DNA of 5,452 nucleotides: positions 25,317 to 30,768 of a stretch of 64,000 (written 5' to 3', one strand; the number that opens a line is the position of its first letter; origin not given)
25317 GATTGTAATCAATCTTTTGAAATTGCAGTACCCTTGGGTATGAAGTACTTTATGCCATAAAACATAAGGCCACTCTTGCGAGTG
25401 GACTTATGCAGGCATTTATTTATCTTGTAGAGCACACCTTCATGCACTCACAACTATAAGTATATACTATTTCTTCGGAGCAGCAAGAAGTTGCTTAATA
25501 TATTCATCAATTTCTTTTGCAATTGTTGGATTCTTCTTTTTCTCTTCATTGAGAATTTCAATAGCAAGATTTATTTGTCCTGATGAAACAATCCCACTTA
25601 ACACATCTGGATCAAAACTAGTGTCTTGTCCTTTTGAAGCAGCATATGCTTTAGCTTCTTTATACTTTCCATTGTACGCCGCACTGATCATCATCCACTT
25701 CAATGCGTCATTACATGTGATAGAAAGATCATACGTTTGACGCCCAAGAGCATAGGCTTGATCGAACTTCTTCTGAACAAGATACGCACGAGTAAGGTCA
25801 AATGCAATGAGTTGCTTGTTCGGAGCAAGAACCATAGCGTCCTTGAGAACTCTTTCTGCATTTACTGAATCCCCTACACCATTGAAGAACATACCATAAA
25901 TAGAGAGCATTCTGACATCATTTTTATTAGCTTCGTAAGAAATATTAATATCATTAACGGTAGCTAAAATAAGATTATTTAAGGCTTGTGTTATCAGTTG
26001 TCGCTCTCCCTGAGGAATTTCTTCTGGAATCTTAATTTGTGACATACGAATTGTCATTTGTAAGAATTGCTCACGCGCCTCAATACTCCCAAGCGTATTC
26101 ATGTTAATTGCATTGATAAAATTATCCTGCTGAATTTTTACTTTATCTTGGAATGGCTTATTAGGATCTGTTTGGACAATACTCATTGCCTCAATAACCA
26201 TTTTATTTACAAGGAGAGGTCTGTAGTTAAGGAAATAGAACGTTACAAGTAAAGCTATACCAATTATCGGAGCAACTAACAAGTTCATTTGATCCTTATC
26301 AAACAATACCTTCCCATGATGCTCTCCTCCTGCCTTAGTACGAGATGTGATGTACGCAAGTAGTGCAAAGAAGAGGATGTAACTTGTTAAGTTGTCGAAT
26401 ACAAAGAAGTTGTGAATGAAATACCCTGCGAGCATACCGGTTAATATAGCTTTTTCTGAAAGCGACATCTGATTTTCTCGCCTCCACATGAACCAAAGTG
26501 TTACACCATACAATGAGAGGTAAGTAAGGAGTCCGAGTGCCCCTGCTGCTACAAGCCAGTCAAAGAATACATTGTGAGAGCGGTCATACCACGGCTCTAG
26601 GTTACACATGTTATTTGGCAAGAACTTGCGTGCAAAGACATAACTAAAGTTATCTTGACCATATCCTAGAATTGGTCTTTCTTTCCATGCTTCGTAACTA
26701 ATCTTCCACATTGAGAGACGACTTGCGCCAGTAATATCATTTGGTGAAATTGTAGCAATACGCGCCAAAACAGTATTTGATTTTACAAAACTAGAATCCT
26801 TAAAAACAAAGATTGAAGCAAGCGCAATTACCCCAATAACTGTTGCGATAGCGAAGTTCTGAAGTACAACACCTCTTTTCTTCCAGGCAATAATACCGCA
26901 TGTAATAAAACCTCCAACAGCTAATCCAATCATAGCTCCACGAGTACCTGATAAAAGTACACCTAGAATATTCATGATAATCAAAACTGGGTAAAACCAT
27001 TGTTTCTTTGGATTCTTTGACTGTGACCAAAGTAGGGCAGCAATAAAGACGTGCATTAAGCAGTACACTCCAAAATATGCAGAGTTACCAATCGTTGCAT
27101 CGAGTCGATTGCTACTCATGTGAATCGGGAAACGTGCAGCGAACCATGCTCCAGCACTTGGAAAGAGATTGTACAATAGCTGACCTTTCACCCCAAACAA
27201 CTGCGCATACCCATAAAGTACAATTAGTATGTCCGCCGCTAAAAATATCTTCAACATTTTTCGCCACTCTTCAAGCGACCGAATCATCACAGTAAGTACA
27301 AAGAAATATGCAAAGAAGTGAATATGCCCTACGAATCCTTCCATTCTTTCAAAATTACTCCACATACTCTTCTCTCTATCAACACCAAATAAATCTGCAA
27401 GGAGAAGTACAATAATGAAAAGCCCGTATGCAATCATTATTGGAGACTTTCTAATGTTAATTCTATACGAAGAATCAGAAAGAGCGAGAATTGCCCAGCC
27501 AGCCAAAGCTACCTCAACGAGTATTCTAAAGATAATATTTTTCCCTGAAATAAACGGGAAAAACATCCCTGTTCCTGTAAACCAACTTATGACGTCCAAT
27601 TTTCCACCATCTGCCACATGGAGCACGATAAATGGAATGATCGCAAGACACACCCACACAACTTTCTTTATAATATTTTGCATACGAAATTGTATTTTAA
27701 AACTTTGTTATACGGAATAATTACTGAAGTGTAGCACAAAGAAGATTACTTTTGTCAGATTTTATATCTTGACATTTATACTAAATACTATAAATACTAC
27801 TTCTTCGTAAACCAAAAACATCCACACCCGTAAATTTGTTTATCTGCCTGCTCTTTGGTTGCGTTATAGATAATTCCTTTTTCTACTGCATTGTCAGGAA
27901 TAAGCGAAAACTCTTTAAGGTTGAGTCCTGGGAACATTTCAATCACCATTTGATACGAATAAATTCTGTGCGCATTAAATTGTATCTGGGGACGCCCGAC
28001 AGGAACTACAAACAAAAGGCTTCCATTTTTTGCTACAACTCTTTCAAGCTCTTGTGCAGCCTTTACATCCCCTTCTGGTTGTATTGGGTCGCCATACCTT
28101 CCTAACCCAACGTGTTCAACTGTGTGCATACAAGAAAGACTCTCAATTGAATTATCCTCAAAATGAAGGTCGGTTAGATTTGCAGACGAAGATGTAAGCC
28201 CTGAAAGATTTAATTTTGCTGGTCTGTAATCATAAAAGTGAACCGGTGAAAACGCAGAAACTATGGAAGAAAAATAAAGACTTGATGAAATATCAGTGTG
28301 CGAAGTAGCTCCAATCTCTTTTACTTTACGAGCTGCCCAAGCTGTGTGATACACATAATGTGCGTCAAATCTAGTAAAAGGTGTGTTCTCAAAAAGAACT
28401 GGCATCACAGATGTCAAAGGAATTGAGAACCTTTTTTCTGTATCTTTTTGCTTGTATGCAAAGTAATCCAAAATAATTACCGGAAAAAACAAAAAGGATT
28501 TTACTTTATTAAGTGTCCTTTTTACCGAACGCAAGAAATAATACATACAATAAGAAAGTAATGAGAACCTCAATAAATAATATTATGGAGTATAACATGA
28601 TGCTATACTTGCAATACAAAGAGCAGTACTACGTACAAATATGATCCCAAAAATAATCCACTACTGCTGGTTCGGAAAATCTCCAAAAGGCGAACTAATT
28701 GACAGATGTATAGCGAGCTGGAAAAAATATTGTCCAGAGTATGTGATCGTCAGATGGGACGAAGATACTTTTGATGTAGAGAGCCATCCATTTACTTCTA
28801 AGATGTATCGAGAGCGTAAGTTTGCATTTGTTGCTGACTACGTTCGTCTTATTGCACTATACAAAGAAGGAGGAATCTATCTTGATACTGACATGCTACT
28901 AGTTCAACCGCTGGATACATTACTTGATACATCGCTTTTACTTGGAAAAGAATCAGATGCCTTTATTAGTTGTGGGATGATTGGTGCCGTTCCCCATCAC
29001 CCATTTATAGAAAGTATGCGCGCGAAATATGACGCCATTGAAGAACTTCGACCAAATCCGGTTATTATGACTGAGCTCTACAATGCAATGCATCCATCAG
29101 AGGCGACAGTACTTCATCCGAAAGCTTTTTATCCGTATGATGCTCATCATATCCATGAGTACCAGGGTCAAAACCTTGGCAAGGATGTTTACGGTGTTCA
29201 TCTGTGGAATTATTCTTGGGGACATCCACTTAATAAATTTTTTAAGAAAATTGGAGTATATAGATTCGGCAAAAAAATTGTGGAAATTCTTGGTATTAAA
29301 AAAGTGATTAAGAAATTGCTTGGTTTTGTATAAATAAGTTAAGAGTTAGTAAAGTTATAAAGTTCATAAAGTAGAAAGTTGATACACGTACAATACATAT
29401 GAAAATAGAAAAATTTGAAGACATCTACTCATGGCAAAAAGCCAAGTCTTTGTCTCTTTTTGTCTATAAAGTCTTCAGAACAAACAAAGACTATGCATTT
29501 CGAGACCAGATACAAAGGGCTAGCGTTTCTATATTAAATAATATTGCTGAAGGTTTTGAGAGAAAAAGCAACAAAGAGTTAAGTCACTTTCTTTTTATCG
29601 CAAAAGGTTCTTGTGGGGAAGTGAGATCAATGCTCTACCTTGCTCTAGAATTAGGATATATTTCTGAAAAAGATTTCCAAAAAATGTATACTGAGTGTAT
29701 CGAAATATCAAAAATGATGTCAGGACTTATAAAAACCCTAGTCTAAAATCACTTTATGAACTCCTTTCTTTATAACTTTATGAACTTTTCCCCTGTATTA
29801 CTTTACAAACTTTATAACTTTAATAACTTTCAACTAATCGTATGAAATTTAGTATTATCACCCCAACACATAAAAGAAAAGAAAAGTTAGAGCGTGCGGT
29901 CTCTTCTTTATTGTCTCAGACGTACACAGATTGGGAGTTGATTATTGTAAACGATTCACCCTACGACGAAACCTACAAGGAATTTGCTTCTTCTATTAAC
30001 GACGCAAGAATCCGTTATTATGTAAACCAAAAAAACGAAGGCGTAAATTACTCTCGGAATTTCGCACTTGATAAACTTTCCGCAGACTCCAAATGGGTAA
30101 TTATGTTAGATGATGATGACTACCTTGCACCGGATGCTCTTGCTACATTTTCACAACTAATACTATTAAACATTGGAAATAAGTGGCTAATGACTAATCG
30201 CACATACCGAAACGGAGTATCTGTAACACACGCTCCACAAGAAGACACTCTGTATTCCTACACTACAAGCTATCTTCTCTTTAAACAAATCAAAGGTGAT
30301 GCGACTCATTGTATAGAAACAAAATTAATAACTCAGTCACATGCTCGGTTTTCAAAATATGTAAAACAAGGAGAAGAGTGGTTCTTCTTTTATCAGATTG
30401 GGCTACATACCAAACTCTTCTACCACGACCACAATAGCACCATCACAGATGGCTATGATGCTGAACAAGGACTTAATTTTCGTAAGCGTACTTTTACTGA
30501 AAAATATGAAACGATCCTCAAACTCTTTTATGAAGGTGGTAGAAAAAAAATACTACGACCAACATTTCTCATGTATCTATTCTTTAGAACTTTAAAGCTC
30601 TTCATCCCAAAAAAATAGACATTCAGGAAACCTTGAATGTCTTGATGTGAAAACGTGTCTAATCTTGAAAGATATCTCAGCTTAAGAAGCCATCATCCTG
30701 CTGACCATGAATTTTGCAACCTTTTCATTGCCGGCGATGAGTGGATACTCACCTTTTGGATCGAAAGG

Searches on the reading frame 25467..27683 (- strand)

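Call 19: search_protein_families(library=ncbifam, proteins=[window:25467-27683:-], max_evalue=1e-10)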
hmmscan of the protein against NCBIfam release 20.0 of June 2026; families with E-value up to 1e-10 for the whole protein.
window:25467-27683:- (738 aa): 0 families

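Call 89: search_protein_families(library=pfam, proteins=[window:25467-27683:-], max_evalue=0.001)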
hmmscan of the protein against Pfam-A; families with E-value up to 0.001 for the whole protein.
window:25467-27683:- (738 aa): 1 family
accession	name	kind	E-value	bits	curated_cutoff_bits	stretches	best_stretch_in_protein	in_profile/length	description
PF04932.20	Wzy_C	-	2.3e-21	76.6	31.7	1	235-389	3-149/149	O-Antigen ligase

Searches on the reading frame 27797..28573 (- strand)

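Call 89: search_protein_families(library=pfam, proteins=[window:27797-28573:-], max_evalue=0.001)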
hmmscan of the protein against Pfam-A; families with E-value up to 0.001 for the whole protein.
window:27797-28573:- (258 aa): 2 families
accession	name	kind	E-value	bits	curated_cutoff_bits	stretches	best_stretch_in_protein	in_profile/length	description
PF03269.20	DUF268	-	1.4e-15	58.1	25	1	145-218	65-138/176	Caenorhabditis protein of unknown function, DUF268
PF08241.18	Methyltransf_11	-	0.00056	20.9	21.2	0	127-188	45-95/95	Methyltransferase domain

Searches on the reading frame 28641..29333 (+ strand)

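Call 89: search_protein_families(library=pfam, proteins=[window:28641-29333:+], max_evalue=0.001)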
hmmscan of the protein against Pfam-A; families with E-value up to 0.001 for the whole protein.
window:28641-29333:+ (230 aa): 4 families
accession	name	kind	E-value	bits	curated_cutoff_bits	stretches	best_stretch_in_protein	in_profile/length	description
PF04488.21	Gly_transf_sug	-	7.4e-16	59.1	23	1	21-97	5-89/93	Glycosyltransferase sugar-binding region containing DXD motif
PF05704.18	Caps_synth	-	7.3e-08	32.6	24.5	1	3-98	47-148/278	Capsular polysaccharide synthesis protein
PF12919.13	TcdA_TcdB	-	4.2e-05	23.4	23.6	1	61-86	170-195/382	TcdA/TcdB catalytic glycosyltransferase domain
PF04572.17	Gb3_synth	-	0.00053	20.6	22.3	0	154-193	57-103/131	Alpha 1,4-glycosyltransferase conserved region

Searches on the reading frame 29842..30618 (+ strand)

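Call 89: search_protein_families(library=pfam, proteins=[window:29842-30618:+], max_evalue=0.001)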
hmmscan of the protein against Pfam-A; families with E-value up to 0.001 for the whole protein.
window:29842-30618:+ (258 aa): 3 families
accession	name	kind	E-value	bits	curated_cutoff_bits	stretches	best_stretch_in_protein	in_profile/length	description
PF00535.33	Glycos_transf_2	-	3.2e-23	82.9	23.3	1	4-103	1-99/168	Glycosyl transferase family 2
PF13641.12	Glyco_tranf_2_3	-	9e-09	36.1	27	1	3-155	3-158/230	Glycosyltransferase like family 2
PF10111.15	Glyco_tranf_2_2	-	7e-06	26.2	27.3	1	6-108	3-107/276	Glycosyltransferase like family 2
